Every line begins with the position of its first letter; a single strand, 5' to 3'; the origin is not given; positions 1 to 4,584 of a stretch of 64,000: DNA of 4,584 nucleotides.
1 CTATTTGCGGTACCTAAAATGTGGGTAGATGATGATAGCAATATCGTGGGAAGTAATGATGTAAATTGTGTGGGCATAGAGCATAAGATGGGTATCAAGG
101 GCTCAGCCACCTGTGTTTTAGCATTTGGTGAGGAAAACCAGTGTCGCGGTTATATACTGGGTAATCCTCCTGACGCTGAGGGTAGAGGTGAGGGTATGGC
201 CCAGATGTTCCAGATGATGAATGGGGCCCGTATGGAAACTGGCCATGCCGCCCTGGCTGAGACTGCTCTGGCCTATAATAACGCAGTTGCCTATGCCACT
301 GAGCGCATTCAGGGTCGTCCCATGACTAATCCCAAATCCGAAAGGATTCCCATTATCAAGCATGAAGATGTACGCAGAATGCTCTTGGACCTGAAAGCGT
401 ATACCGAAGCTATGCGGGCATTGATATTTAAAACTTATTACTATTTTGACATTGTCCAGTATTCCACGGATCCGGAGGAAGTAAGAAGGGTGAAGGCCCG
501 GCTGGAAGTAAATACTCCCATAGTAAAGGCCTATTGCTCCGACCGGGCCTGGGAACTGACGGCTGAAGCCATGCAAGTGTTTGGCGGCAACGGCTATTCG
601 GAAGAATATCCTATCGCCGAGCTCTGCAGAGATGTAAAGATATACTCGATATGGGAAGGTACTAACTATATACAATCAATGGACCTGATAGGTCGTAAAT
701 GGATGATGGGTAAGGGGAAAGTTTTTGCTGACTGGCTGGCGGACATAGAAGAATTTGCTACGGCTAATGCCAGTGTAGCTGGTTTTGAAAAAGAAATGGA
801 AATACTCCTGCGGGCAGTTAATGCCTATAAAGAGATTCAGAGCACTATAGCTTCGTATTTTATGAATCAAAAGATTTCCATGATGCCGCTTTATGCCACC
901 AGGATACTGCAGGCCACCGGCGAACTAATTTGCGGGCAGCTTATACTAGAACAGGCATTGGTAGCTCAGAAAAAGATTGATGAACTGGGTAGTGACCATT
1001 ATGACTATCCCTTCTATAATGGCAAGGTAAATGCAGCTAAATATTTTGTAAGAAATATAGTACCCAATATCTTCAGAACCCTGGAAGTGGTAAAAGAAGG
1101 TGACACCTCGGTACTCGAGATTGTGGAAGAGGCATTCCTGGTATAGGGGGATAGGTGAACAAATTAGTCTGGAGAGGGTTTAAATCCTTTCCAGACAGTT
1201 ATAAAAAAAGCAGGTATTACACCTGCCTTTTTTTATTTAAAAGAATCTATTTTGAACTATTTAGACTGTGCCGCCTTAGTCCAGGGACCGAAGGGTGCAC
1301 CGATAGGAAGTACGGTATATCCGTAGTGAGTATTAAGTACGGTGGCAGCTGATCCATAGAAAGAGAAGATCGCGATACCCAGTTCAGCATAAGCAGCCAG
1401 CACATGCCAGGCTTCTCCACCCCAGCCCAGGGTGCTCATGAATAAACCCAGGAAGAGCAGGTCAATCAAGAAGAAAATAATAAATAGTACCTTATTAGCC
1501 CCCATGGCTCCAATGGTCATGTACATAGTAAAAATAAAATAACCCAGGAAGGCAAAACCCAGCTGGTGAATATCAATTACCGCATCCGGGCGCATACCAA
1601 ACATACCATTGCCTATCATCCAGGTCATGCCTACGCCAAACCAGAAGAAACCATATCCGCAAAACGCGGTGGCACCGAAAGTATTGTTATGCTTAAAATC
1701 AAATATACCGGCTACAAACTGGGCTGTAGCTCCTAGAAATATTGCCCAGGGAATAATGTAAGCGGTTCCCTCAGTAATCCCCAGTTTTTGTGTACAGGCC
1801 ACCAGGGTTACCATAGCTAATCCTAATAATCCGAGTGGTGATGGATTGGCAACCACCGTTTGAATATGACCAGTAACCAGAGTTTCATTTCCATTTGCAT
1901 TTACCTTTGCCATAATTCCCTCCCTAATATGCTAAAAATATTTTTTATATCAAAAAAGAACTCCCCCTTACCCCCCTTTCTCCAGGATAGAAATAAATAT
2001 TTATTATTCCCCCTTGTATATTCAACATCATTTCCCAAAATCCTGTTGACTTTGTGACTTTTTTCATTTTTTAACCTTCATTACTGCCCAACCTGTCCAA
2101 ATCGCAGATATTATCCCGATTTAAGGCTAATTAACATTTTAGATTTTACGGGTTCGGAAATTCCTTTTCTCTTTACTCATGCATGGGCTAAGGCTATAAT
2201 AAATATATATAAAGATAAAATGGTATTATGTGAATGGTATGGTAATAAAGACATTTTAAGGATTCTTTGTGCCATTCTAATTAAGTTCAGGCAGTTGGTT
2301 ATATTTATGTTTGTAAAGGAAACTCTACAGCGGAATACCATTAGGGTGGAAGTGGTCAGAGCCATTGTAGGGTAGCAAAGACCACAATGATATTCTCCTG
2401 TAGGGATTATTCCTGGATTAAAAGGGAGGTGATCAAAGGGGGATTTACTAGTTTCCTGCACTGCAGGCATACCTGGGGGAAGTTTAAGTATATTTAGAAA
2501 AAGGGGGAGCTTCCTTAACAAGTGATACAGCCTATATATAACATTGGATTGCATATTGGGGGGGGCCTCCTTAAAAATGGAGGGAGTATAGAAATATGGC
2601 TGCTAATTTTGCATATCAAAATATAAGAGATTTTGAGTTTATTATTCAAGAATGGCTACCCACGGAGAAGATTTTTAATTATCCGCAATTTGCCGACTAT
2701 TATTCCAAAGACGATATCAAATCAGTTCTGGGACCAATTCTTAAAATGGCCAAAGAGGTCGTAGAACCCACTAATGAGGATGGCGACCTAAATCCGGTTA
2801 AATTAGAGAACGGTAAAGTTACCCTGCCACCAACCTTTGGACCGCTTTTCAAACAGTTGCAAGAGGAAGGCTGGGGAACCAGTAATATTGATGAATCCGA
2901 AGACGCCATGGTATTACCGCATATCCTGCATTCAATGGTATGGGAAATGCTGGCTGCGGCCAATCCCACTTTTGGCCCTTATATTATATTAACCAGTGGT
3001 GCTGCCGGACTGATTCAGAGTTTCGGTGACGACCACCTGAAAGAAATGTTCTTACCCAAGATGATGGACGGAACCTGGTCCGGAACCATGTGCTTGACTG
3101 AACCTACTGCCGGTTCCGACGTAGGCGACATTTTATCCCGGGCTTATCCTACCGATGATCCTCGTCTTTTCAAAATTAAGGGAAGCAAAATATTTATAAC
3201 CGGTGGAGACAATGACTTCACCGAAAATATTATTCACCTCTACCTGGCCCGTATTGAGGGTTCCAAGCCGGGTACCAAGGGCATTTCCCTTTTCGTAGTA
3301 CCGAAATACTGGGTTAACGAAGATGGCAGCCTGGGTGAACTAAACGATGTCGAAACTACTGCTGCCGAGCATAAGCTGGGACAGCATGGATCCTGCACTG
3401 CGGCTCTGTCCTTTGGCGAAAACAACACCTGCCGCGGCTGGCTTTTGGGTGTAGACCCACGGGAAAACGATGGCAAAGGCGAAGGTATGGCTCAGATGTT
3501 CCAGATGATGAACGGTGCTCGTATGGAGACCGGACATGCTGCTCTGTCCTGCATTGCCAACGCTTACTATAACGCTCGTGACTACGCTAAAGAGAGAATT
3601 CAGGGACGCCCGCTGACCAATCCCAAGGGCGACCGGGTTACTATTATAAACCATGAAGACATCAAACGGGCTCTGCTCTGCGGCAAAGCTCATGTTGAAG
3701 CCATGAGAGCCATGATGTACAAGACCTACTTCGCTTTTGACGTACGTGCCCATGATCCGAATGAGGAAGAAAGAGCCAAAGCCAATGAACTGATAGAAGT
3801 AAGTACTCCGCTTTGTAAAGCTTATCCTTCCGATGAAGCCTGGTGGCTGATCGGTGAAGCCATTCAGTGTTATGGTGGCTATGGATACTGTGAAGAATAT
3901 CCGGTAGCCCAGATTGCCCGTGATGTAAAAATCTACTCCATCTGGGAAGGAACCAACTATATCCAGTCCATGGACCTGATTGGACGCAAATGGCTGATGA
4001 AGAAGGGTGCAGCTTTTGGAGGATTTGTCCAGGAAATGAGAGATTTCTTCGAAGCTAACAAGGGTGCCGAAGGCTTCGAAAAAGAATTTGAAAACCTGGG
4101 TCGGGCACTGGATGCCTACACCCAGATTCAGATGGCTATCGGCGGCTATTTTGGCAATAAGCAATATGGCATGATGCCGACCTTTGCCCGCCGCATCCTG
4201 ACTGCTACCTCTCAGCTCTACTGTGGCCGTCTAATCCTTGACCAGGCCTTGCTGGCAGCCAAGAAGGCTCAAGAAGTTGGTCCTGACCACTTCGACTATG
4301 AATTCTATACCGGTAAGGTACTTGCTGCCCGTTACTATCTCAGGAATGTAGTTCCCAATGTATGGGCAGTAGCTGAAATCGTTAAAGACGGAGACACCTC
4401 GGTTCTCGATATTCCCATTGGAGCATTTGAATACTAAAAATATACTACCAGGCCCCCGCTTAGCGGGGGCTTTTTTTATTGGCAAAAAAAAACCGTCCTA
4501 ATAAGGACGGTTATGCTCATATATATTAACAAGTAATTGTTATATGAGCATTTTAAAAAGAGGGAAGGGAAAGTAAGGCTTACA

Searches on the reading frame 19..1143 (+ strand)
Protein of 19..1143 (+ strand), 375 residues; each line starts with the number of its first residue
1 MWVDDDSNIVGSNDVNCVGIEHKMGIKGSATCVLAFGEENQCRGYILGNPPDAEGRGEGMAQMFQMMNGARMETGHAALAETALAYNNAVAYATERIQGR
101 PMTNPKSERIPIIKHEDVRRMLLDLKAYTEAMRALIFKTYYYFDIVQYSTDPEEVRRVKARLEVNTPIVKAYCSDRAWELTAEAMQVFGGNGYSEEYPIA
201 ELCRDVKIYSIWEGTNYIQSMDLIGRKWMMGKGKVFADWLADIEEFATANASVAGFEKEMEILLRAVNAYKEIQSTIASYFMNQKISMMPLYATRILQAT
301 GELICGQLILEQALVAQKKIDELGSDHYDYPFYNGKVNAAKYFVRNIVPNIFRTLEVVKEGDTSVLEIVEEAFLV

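Call 94: search_protein_families(library=pfam, proteins=[window:19-1143:+], max_evalue=0.00001)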
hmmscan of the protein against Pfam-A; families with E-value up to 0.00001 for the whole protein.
window:19-1143:+ (375 aa): 4 families
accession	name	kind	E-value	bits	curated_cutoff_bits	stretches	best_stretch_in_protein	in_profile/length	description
PF00441.29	Acyl-CoA_dh_1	-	4.8e-25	88.9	22.4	1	57-222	1-144/150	Acyl-CoA dehydrogenase, C-terminal domain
PF12806.12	Acyl-CoA_dh_C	-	7.6e-25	87.9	30.3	1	239-368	1-123/124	Acetyl-CoA dehydrogenase C-terminal like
PF22924.1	ACOX_C_alpha1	-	6.1e-12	46.1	27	1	67-218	4-159/169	Acyl-CoA oxidase, C-alpha1 domain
PF08028.16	Acyl-CoA_dh_2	-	2.3e-06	28.4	22.7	0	86-216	15-133/134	Acyl-CoA dehydrogenase, C-terminal domain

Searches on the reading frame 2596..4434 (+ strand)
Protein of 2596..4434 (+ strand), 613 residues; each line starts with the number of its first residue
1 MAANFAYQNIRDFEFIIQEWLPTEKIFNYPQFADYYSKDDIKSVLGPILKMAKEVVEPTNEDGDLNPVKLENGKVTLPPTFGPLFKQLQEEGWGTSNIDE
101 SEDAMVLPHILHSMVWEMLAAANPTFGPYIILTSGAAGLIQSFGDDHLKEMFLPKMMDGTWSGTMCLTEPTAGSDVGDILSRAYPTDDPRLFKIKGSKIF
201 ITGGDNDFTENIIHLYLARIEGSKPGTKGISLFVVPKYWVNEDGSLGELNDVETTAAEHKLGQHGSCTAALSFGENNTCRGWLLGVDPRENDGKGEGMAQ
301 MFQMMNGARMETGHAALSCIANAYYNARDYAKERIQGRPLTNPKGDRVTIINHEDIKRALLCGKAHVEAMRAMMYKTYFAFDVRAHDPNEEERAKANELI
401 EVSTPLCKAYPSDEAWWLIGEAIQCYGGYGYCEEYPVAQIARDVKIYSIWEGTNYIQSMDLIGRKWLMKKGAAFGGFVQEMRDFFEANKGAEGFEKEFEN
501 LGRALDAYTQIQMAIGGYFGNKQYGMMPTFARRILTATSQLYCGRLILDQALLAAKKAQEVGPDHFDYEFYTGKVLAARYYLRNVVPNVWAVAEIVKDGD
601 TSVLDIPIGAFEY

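Call 94: search_protein_families(library=pfam, proteins=[window:2596-4434:+], max_evalue=0.00001)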
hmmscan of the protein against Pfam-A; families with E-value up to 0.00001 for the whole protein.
window:2596-4434:+ (613 aa): 5 families
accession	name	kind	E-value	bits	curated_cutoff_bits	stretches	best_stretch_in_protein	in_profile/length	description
PF12806.12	Acyl-CoA_dh_C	-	3.5e-22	79.3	30.3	1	477-607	1-124/124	Acetyl-CoA dehydrogenase C-terminal like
PF00441.29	Acyl-CoA_dh_1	-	5.7e-22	78.9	22.4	1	295-460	1-144/150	Acyl-CoA dehydrogenase, C-terminal domain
PF02770.24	Acyl-CoA_dh_M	-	1.4e-10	41.6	33.3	1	165-273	2-94/97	Acyl-CoA dehydrogenase, middle domain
PF22924.1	ACOX_C_alpha1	-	3.3e-08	34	27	1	304-456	3-159/169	Acyl-CoA oxidase, C-alpha1 domain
PF02771.21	Acyl-CoA_dh_N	-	1e-06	29.5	22.9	1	84-159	36-112/113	Acyl-CoA dehydrogenase, N-terminal domain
